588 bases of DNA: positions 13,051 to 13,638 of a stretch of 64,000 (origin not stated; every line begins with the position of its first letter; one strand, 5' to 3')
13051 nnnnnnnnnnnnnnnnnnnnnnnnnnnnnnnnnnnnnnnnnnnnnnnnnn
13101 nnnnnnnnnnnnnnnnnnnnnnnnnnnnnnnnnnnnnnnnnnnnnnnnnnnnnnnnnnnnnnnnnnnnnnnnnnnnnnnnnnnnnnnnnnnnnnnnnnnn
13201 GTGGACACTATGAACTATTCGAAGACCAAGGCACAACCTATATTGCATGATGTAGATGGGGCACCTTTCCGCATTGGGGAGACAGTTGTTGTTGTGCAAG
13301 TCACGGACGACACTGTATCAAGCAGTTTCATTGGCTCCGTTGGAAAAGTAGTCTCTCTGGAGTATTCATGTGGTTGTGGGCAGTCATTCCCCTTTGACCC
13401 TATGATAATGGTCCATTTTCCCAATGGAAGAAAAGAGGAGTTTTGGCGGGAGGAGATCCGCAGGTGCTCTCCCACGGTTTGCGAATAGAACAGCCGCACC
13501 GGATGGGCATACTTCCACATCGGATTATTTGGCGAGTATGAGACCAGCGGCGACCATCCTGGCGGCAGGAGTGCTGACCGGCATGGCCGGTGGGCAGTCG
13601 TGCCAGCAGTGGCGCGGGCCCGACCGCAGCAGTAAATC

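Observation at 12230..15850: Second AT-rich island: DpnI-like methyl-directed nuclease, small ORF, frameshifted DUF3800, and a Fic/HTH 'mobile mystery protein' pair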

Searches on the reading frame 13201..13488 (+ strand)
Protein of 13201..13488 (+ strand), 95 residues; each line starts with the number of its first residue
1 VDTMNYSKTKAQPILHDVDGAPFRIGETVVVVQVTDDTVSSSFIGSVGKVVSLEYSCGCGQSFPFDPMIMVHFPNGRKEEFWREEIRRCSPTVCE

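Call 3: search_protein_families(library=pfam, proteins=[window:13201-13488:+], max_evalue=0.01)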
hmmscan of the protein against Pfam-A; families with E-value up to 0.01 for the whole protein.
window:13201-13488:+ (95 aa): 1 family
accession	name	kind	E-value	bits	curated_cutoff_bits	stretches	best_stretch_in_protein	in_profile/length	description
PF18354.7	SH3_18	-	1.5e-11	44.6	25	1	14-86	9-81/85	CarS bacterial SH3 domain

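Call 4: search_protein_families(library=ncbifam, proteins=[window:13201-13488:+], max_evalue=0.01)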
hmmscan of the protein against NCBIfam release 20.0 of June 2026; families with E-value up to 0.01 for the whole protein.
window:13201-13488:+ (95 aa): 0 families

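Call 6: search_solved_structures(query=window:13201-13488:+, show_alignments=2, max_evalue=10)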
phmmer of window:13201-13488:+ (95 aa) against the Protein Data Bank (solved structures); distinct sequences matched with E-value up to 10: 3.
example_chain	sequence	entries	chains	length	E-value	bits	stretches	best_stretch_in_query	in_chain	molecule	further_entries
2kss_A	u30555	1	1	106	3.8e-10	42.9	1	14-87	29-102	Carotenogenesis protein carS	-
6g6o_A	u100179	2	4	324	0.015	18.6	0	22-70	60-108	Ika8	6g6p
4nbx_B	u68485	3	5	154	1.7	12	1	52-81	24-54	A20.1 VHH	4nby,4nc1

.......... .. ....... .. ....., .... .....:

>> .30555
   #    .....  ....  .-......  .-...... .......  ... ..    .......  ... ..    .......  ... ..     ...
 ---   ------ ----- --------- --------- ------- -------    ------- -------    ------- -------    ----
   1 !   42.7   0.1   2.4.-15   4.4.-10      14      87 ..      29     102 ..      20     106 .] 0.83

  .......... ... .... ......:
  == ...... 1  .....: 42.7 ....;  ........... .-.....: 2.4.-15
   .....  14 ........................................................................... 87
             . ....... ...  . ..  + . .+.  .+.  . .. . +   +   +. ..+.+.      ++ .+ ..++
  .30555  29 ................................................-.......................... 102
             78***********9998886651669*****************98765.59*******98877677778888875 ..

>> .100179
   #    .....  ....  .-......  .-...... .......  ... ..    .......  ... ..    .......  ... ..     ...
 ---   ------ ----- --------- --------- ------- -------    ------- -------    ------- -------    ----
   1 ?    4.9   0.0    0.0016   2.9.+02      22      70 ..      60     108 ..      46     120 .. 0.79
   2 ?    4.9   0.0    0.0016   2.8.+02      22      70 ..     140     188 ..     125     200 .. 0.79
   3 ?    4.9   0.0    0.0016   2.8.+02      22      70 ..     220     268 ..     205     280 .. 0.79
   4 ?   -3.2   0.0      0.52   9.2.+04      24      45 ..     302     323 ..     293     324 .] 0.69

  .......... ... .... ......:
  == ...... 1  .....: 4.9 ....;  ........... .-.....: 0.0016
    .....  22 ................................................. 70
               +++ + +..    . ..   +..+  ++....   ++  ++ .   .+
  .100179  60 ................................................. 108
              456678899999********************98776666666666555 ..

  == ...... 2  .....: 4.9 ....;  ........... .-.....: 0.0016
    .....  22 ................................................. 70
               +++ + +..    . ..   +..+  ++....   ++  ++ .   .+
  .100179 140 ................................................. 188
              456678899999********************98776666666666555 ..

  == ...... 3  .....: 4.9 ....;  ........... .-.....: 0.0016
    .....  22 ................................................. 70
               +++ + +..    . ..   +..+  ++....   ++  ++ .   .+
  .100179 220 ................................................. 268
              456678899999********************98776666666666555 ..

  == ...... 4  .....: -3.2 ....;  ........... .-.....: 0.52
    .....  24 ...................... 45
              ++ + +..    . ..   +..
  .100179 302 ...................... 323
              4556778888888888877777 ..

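Call 7: search_protein_families(library=padloc, proteins=[window:13201-13488:+], max_evalue=0.01)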
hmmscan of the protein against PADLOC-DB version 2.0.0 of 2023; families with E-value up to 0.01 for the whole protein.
window:13201-13488:+ (95 aa): 0 families

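Call 9: find_homologous_proteins(query=window:13210-13485:+, max_evalue=0.001)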
Query window:13210-13485:+ (92 aa): 17 proteins with E <= 0.001 among 17 candidates.
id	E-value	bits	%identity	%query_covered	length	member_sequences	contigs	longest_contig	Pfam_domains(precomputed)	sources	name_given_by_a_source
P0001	4.2e-57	208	100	100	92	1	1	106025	PF18354.8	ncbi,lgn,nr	ncbi:MAG: hypothetical protein LLG03_16580 [Planctomycetaceae bacterium]|nr:hypothetical protein [Pl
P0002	1.2e-27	113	68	87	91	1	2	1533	PF18354.8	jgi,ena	jgi:hypothetical protein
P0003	3.2e-22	96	58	84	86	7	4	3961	PF18354.8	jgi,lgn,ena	jgi:hypothetical protein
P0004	8.1e-22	95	56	89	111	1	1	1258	-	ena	-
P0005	8.2e-22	95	59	82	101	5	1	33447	PF18354.8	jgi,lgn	jgi:hypothetical protein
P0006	1.4e-21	94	58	84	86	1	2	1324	PF18354.8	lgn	-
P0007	2.9e-21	93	60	82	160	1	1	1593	PF18354.8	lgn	-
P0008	2.6e-20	90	55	89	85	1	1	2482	PF18354.8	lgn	-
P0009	4.6e-20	89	52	89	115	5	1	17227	PF18354.8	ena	-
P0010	1.9e-19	87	53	90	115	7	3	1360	PF18354.8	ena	-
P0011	1.1e-18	85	53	84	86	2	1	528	PF18354.8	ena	-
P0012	1.6e-18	84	53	85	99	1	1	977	-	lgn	-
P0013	2.2e-18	84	55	87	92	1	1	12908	PF18354.8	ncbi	ncbi:MAG: hypothetical protein ACHREM_08985 [Polyangiales bacterium]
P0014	4.3e-18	83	54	87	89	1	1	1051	PF18354.8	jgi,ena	jgi:hypothetical protein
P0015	7.7e-18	82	56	85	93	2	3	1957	-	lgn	-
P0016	1.5e-15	75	51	82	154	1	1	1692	PF18354.8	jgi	jgi:hypothetical protein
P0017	8.4e-13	66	51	87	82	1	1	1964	PF18354.8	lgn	-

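Call 10: find_encoding_contigs(protein=P0005, flank=5000, max_places=3)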
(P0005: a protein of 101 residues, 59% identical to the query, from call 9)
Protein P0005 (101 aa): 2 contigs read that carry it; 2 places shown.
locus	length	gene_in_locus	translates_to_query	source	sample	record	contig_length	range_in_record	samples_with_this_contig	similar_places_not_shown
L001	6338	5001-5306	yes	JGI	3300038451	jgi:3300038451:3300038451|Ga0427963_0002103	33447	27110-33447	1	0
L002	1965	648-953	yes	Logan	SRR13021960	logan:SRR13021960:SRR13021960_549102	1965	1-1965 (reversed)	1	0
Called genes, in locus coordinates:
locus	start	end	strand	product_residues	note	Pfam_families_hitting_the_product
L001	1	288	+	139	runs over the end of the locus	PF06902:Fer4_19 (weak), PF09360:zf-CDGSH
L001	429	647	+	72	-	-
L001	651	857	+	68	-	-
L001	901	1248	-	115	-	-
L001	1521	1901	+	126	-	PF00903:Glyoxalase, PF12681:Glyoxalase_2 (weak), PF13669:Glyoxalase_4 (faint), PF18029:Glyoxalase_6, PF22677:Ble-like_N (weak)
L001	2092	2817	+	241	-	PF00535:Glycos_transf_2, PF13641:Glyco_tranf_2_3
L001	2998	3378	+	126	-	PF00903:Glyoxalase (weak)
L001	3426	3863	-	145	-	PF17726:DpnI_C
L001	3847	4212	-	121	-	-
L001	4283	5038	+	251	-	PF27126:NmeDI_C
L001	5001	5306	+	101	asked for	PF18354:SH3_18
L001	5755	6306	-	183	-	-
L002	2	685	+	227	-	?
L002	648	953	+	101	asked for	PF18354:SH3_18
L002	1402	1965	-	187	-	?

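Call 11: find_encoding_contigs(protein=P0009, flank=5000, max_places=3)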
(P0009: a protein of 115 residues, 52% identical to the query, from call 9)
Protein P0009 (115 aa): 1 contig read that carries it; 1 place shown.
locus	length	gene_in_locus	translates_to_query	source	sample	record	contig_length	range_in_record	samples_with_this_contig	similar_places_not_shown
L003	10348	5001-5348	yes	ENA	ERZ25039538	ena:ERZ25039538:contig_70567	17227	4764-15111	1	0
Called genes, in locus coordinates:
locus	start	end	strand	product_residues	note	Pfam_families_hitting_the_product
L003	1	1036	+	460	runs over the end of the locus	PF03448:MgtE_N, PF00571:CBS (weak), PF01769:MgtE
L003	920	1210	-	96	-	-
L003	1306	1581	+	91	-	PF13667:ThiC-associated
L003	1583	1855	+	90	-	-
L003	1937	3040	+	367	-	PF01964:ThiC_Rad_SAM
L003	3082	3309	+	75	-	-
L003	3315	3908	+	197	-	PF02086:MethyltransfD12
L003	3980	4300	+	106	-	PF02086:MethyltransfD12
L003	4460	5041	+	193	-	PF27126:NmeDI_C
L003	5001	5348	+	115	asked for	PF18354:SH3_18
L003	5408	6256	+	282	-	-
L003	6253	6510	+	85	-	PF01964:ThiC_Rad_SAM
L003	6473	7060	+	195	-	PF01964:ThiC_Rad_SAM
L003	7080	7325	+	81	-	-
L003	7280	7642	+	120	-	-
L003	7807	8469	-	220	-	PF13340:DUF4096, PF01609:DDE_Tnp_1, PF13586:DDE_Tnp_1_2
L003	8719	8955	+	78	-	-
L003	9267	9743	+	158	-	PF01797:Y1_Tnp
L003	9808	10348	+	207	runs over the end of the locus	PF14066:DUF4256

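Call 12: find_encoding_contigs(protein=P0013, flank=5000, max_places=3)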
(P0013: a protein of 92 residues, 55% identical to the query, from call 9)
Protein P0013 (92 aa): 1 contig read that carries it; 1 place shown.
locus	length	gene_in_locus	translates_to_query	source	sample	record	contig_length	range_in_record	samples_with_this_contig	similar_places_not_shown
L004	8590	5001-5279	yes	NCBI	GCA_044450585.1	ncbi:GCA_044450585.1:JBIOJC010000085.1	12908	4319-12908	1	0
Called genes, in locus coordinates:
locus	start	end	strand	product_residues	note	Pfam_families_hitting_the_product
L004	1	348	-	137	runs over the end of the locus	-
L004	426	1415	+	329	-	-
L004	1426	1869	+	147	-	-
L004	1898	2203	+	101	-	-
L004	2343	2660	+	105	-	-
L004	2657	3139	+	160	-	-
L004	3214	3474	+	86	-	-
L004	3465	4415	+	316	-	-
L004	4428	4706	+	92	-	-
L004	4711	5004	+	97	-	-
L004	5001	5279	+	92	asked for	PF18354:SH3_18 (faint)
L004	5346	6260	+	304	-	-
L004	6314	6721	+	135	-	-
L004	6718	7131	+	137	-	-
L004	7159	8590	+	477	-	PF00773:RNB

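Call 15: search_protein_families(library=pfam, proteins=[L001:4283-5038:+, L003:4460-5041:+, L002:2-685:+, L001:3426-3863:-, L001:3847-4212:-, L003:5408-6256:+, L004:4711-5004:+, L004:4428-4706:+, L004:5346-6260:+, L004:3465-4415:+], max_evalue=0.01)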
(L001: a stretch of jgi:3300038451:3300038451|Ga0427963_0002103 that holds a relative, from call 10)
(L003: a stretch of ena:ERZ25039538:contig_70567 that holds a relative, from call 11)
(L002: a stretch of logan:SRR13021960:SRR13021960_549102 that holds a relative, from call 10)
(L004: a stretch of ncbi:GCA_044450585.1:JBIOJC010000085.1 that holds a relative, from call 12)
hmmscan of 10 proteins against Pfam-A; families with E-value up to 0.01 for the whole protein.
L001:4283-5038:+ (251 aa): 0 families

L003:4460-5041:+ (193 aa): 0 families

L002:2-685:+ (227 aa): 0 families

L001:3426-3863:- (145 aa): 1 family
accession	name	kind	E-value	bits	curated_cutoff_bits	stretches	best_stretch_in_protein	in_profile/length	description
PF17726.7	DpnI_C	-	2e-20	73.1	23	1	76-142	2-68/70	Dam-replacing HTH domain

L001:3847-4212:- (121 aa): 0 families

L003:5408-6256:+ (282 aa): 1 family
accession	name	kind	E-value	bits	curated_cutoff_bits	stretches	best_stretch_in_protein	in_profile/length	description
PF09821.14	AAA_assoc_C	-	0.0048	17.9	27.6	0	10-87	35-110/119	C-terminal AAA-associated domain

L004:4711-5004:+ (97 aa): 0 families

L004:4428-4706:+ (92 aa): 0 families

L004:5346-6260:+ (304 aa): 1 family
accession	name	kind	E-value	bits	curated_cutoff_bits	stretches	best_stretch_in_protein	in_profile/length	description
PF10979.13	DUF2786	-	0.0045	17.3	23.9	1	17-47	9-38/40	Protein of unknown function (DUF2786)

L004:3465-4415:+ (316 aa): 0 families

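Call 16: search_protein_families(library=padloc, proteins=[L001:4283-5038:+, L003:4460-5041:+, L002:2-685:+, L001:3847-4212:-, L003:5408-6256:+, L004:4711-5004:+, L004:4428-4706:+, L004:5346-6260:+], max_evalue=0.01)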
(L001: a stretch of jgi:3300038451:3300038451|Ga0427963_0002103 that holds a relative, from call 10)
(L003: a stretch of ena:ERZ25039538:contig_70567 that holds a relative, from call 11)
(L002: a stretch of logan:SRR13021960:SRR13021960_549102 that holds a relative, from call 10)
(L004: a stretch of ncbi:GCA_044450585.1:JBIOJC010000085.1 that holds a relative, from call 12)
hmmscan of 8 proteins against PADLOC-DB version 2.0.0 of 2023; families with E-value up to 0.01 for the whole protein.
L001:4283-5038:+ (251 aa): 1 family
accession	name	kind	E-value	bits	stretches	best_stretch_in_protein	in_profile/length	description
PDLC03534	REase_II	-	0.0059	13.7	1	144-186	229-271/351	Type II restriction enzyme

L003:4460-5041:+ (193 aa): 1 family
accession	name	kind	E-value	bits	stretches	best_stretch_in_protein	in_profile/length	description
PDLC03534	REase_II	-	0.0018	15.4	1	55-175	194-322/351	Type II restriction enzyme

L002:2-685:+ (227 aa): 1 family
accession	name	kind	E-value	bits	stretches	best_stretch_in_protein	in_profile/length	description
PDLC03534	REase_II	-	0.0048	14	1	120-162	229-271/351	Type II restriction enzyme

L001:3847-4212:- (121 aa): 0 families

L003:5408-6256:+ (282 aa): 0 families

L004:4711-5004:+ (97 aa): 0 families

L004:4428-4706:+ (92 aa): 0 families

L004:5346-6260:+ (304 aa): 0 families

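Call 17: search_solved_structures(query=L001:4283-5038:+, max_evalue=1, show_alignments=1)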
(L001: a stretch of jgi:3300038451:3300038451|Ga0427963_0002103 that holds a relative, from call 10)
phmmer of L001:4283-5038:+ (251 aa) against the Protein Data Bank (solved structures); distinct sequences matched with E-value up to 1: 0.

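Call 19: find_related_loci(query=A1, collection=genome_contigs, flank=5000)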
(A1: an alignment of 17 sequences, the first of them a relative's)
Query A1 (92 aa) in genome_contigs; peptide patterns used: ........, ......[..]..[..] (x = any residue, [..] = any of these).
59 stretches matched a pattern; 38 encode a relative of the query (tblastn E <= 1e-3); 38 distinct loci.
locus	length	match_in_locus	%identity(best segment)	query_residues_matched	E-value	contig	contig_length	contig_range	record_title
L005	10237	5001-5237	59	8-86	2e-28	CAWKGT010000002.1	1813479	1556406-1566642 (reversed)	MAG: uncultured Acidobacteriaceae bacterium isolate MFD09603.bin.1.24 genome assembly, contig: contig_2846, whole genome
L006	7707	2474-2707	59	6-83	3e-26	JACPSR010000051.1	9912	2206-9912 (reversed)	MAG: Candidatus Omnitrophota bacterium isolate NC_groundwater_711_Ag_S-0.2um_63_19 S36_SO-2_scaffold_152068, whole genom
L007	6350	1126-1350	58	8-83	2e-25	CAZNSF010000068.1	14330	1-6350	MAG TPA_asm: uncultured Verrucomicrobiota bacterium isolate binchicken_co203_434 genome assembly, contig: k141_3550853,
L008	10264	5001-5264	52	1-89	5e-25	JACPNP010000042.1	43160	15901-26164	MAG: Acidobacteriales bacterium isolate NC_groundwater_578_Pr5_B-0.1um_61_13 alan_book_18_scaffold_118670, whole genome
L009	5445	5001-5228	54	8-83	3e-24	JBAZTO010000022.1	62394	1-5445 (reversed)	MAG: Phycisphaerae bacterium isolate SO_2017_GW1_204 NODE_2602_length_62394_cov_2.293671_OW334_2017, whole genome shotgu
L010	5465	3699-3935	49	11-87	4e-24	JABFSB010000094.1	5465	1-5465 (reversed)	MAG: Acidobacteria bacterium isolate S-RSF-IL-10 seq_6451, whole genome shotgun sequence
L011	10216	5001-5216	58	11-83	4e-24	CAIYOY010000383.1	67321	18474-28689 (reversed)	MAG: uncultured Verrucomicrobiales bacterium isolate Umea3_bin-0111 genome assembly, contig: bin-0111:383/427, whole gen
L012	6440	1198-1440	50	6-87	5e-24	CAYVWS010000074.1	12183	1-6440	MAG TPA_asm: uncultured Ignavibacteriales bacterium isolate binchicken_co118_103 genome assembly, contig: NODE_5938_leng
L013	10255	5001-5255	47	1-84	6e-24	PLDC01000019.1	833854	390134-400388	MAG: Acidobacteriaceae bacterium isolate palsa_246 73.20111000_P2S.3_contig_7, whole genome shotgun sequence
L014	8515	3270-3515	49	5-87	8e-24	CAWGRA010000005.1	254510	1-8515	MAG: Terriglobia bacterium isolate MFD08353.bin.2.3 genome assembly, contig: contig_1178, whole genome shotgun sequence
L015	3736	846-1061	56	11-83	1e-23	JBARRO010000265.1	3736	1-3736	MAG: Bacteroidota bacterium isolate MFD13499_ilm_asm_bin40 k127_434952, whole genome shotgun sequence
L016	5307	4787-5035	51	3-85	1e-23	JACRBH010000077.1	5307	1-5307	MAG: Chloroflexi bacterium isolate NC_groundwater_1615_Pr3_B-0.1um_50_40 SR-2_scaffold_141_996646, whole genome shotgun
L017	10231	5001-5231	52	7-83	3e-23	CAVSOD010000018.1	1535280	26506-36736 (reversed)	MAG: uncultured Acidobacteriota bacterium isolate MFD03346.bin.1.72 genome assembly, contig: contig_4490, whole genome s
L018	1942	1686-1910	52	11-83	3e-23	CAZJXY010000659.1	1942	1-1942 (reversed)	MAG TPA_asm: uncultured Bdellovibrionales bacterium isolate SRP173033_co3_101 genome assembly, contig: NODE_119228_lengt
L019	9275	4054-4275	49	13-84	4e-23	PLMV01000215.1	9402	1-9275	MAG: Syntrophaceae bacterium isolate fen_1165 73.20120800_E2X.4_contig_4531, whole genome shotgun sequence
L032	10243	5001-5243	49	8-84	2e-20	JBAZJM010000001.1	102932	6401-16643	MAG: Lentisphaeria bacterium isolate SO_2017_LW4_12 scaffold_563_c2_LW137-91_2017, whole genome shotgun sequence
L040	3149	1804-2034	48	11-83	7e-19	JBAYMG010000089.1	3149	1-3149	MAG: Candidatus Omnitrophota bacterium isolate SO_2016_LW1_34 scaffold62664_LW64-88_2016, whole genome shotgun sequence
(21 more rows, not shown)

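Call 28: search_protein_families(library=pfam, alignment_id=A2, max_evalue=0.01)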
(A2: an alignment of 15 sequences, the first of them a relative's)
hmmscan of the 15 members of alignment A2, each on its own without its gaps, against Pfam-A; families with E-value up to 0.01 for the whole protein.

A. member 1, L027:5201-6070:+ (289 aa): 2 families
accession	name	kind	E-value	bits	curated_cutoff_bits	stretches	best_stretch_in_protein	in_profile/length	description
PF23871.1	DUF7226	-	3.3e-10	40.5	27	1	25-129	23-134/142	Domain of unknown function (DUF7226)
PF09821.14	AAA_assoc_C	-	8e-05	23.7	27.6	1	38-129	20-110/119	C-terminal AAA-associated domain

B. families by the number of members that match (of 15 scanned): 5 families
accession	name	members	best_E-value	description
PF09821.14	AAA_assoc_C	4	6.2e-06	C-terminal AAA-associated domain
PF23871.1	DUF7226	3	3.3e-10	Domain of unknown function (DUF7226)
PF08011.17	PDDEXK_9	3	0.00053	PD-(D/E)XK nuclease superfamily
PF01870.24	Hjc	1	0.00082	Archaeal holliday junction resolvase (hjc)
PF17377.7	DUF5399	1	0.0065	Family of unknown function (DUF5399)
